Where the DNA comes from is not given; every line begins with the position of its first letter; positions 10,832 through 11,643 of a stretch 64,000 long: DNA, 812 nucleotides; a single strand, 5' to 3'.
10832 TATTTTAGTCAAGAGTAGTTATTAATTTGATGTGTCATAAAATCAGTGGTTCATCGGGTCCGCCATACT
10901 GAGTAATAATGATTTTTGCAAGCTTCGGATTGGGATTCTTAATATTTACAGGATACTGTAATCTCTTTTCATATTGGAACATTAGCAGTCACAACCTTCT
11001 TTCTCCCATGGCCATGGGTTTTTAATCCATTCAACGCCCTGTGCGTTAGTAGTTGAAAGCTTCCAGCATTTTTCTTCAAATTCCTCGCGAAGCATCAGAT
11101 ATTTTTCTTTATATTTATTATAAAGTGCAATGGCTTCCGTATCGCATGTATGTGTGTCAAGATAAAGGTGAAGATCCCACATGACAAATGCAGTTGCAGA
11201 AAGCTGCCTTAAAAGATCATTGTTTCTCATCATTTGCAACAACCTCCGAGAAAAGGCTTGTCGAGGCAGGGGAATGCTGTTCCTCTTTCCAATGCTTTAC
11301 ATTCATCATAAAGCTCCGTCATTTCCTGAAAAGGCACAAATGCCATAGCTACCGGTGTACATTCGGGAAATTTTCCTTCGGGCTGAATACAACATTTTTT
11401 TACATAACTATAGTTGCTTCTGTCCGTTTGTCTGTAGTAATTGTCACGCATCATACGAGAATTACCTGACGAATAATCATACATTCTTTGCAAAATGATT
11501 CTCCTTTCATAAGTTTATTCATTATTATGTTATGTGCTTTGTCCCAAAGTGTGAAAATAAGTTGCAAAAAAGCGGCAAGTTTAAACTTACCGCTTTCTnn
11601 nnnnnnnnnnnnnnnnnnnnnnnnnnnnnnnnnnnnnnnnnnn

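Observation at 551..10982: cotJC spore-coat gene is split by a 10.2-kb element carrying its own large serine recombinase (skin-like intervening element)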

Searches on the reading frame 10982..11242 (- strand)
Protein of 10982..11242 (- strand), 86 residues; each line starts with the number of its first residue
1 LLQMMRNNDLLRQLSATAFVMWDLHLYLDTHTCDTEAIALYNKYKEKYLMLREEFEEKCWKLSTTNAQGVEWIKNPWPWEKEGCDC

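Call 5: search_protein_families(library=pfam, proteins=[window:10982-11242:-], max_evalue=0.01)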
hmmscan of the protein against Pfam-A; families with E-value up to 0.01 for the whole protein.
window:10982-11242:- (86 aa): 1 family
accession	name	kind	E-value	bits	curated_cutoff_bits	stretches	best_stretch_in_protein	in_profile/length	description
PF12652.12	CotJB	-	3.3e-23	82.1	29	1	9-80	2-76/76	CotJB protein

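Call 28: find_encoding_contigs(protein=window:10982-11236:-, flank=10000, max_places=10)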
Protein window:10982-11236:- (84 aa): no gene with exactly this product is on record in the collection.

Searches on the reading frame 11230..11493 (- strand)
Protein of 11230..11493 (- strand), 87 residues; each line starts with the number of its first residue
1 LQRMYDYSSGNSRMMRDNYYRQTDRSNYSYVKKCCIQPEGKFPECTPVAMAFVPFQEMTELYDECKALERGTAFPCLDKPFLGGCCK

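Call 5: search_protein_families(library=pfam, proteins=[window:11230-11493:-], max_evalue=0.01)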
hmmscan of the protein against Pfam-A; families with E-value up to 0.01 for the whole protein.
window:11230-11493:- (87 aa): 1 family
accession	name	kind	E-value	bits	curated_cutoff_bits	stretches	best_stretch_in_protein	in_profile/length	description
PF11007.13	CotJA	-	4.3e-17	62.1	25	1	47-81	1-35/35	Spore coat associated protein JA (CotJA)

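Call 27: find_encoding_contigs(protein=window:11230-11493:-, flank=10000, max_places=10)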
Protein window:11230-11493:- (87 aa): 4 contigs read that carry it; 4 places shown.
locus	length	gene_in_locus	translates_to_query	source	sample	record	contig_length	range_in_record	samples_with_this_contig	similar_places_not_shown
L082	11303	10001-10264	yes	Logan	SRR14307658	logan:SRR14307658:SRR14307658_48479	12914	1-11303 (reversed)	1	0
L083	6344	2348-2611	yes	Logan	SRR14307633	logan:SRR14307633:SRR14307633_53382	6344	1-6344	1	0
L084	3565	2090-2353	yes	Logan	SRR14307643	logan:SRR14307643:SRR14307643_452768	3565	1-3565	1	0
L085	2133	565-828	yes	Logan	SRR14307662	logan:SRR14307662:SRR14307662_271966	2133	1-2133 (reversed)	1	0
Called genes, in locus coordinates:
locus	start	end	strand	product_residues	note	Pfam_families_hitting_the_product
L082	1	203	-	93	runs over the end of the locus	-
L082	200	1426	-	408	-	PF06152:Phage_min_cap2, PF03496:ADPrib_exo_Tox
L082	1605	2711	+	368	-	PF13393:tRNA-synt_His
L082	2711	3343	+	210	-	PF01634:HisG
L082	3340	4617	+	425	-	PF00815:Histidinol_dh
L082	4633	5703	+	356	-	PF00155:Aminotran_1_2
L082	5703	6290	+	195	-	PF00475:IGPD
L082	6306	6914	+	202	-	PF00117:GATase, PF07685:GATase_3, PF07722:Peptidase_C26 (faint)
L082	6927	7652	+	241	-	PF00977:His_biosynth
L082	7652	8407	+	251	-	PF00977:His_biosynth, PF01207:Dus (faint), PF03060:NMO (faint)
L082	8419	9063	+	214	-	PF01502:PRA-CH, PF01503:PRA-PH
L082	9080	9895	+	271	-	-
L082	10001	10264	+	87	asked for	PF11007:CotJA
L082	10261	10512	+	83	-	PF12652:CotJB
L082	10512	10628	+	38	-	PF05067:Mn_catalase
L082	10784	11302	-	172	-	?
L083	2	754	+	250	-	?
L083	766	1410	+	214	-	PF01502:PRA-CH, PF01503:PRA-PH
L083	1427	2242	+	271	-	-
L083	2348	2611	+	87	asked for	PF11007:CotJA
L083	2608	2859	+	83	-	PF12652:CotJB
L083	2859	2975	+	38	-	PF05067:Mn_catalase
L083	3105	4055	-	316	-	PF01435:Peptidase_M48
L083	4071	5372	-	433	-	PF10412:TrwB_AAD_bind, PF12696:TraG-D_C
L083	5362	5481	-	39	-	-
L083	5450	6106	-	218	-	-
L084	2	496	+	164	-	?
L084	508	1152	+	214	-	PF01502:PRA-CH, PF01503:PRA-PH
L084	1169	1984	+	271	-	-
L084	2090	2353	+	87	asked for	PF11007:CotJA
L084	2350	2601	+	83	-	PF12652:CotJB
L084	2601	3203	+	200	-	PF05067:Mn_catalase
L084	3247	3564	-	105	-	?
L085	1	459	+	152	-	?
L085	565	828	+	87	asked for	PF11007:CotJA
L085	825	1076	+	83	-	PF12652:CotJB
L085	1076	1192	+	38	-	PF05067:Mn_catalase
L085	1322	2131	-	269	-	?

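Call 31: find_homologous_proteins(query=L084:2601-3200:+, max_evalue=1e-20)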
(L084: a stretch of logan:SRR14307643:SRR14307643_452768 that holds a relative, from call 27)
Query L084:2601-3200:+ (200 aa): 8000 proteins with E <= 1e-20 among 8000 candidates; the best 120 are listed.
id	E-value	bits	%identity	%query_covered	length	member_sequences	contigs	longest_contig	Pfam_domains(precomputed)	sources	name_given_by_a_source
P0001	1.7e-130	451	100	100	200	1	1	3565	PF05067.19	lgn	-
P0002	1.6e-129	447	99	100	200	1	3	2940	PF05067.19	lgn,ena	-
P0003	1.6e-129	447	99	100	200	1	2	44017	PF05067.19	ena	-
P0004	4.3e-129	446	98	100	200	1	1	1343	PF05067.19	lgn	-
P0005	8.1e-129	445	98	100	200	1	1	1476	PF05067.19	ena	-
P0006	1.1e-128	445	98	100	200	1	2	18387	PF05067.19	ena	-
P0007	2.1e-127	441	97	100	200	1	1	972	PF05067.19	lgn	-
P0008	2.8e-127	440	97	100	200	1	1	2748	PF05067.19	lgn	-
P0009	2.9e-127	440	97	100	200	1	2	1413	PF05067.19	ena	-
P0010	5.4e-127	439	97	100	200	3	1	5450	PF05067.19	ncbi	-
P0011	1.0e-126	438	97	100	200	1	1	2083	PF05067.19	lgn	-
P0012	5.1e-126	436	96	100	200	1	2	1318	PF05067.19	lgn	-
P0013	9.7e-126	435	96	100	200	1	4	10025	PF05067.19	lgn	-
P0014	1.9e-125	434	96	100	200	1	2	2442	PF05067.19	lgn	-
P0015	2.7e-125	434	95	100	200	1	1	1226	PF05067.19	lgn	-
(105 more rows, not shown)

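Call 32: find_encoding_contigs(protein=P0003, flank=10000, max_places=4)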
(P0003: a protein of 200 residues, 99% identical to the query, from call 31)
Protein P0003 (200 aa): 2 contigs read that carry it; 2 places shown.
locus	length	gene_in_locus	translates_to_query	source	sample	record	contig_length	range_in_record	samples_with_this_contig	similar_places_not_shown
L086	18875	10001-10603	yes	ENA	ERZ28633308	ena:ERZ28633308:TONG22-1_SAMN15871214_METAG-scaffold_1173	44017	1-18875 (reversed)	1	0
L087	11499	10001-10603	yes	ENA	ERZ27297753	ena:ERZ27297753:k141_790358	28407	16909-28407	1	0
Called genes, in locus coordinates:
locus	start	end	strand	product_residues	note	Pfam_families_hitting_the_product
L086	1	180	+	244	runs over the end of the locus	PF21778:DUF6873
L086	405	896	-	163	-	PF13238:AAA_18 (faint)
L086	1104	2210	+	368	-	PF13393:tRNA-synt_His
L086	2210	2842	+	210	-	PF01634:HisG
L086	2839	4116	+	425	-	PF00815:Histidinol_dh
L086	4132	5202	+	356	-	PF00155:Aminotran_1_2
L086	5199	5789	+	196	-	PF00475:IGPD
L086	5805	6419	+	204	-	PF00117:GATase, PF07685:GATase_3, PF07722:Peptidase_C26 (faint)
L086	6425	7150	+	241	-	PF00977:His_biosynth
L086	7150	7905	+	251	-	PF00977:His_biosynth, PF01207:Dus (faint), PF02581:TMP-TENI (faint), PF03060:NMO (faint)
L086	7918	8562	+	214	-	PF01502:PRA-CH, PF01503:PRA-PH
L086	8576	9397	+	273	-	-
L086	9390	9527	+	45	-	-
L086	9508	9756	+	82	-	PF11007:CotJA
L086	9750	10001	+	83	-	PF12652:CotJB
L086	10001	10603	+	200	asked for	PF05067:Mn_catalase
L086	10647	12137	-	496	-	PF01087:GalP_UDP_transf, PF02744:GalP_UDP_tr_C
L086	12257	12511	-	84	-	-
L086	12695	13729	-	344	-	PF00389:2-Hacid_dh, PF02826:2-Hacid_dh_C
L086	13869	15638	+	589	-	PF00664:ABC_membrane, PF00005:ABC_tran, PF02463:SMC_N (weak)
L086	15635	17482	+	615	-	PF00664:ABC_membrane, PF00004:AAA (faint), PF00005:ABC_tran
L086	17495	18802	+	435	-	PF21799:MurD-like_N (weak), PF08245:Mur_ligase_M, PF02875:Mur_ligase_C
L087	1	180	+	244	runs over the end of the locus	PF21778:DUF6873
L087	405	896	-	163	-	PF13238:AAA_18 (faint)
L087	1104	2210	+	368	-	PF13393:tRNA-synt_His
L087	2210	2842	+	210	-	PF01634:HisG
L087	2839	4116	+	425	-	PF00815:Histidinol_dh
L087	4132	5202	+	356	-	PF00155:Aminotran_1_2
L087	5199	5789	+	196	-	PF00475:IGPD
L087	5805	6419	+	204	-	PF00117:GATase, PF07685:GATase_3, PF07722:Peptidase_C26 (faint)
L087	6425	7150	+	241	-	PF00977:His_biosynth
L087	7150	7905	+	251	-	PF00977:His_biosynth, PF01207:Dus (faint), PF02581:TMP-TENI (faint), PF03060:NMO (faint)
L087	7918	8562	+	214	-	PF01502:PRA-CH, PF01503:PRA-PH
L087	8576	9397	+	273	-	-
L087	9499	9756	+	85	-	PF11007:CotJA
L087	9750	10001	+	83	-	PF12652:CotJB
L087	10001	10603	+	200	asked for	PF05067:Mn_catalase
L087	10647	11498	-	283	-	?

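Call 42: find_encoding_contigs(protein=P0002, flank=3000, max_places=6)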
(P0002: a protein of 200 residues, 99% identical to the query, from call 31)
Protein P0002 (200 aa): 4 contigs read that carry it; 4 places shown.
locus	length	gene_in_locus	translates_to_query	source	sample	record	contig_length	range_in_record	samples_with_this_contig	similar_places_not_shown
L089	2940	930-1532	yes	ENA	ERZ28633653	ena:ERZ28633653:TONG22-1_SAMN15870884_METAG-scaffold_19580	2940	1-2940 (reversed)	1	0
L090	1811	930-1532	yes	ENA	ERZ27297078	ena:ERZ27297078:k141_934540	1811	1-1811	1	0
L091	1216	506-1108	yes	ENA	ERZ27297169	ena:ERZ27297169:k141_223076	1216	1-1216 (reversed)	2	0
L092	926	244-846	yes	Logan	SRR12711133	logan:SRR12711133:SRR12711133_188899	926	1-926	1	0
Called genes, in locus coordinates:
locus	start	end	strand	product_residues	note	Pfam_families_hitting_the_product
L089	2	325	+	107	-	?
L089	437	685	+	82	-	PF11007:CotJA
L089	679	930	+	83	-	PF12652:CotJB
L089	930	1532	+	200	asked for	PF05067:Mn_catalase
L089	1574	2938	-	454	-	?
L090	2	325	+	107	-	?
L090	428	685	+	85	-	PF11007:CotJA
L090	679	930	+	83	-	PF12652:CotJB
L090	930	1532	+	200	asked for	PF05067:Mn_catalase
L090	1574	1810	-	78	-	?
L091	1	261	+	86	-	?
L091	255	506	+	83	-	PF12652:CotJB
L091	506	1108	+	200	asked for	PF05067:Mn_catalase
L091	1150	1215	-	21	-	?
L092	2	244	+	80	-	?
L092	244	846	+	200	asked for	PF05067:Mn_catalase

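Call 70: search_protein_families(library=ncbifam, proteins=[L084:2601-3200:+], max_evalue=0.00001)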
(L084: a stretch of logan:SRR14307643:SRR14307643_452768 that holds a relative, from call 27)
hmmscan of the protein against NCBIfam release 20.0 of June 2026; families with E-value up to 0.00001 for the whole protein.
L084:2601-3200:+ (200 aa): 1 family
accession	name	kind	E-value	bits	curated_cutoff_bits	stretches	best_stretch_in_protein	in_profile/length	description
NF052557.1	ManCatBAC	equivalog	1.6e-33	116.3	350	1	1-179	1-192/268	manganese catalase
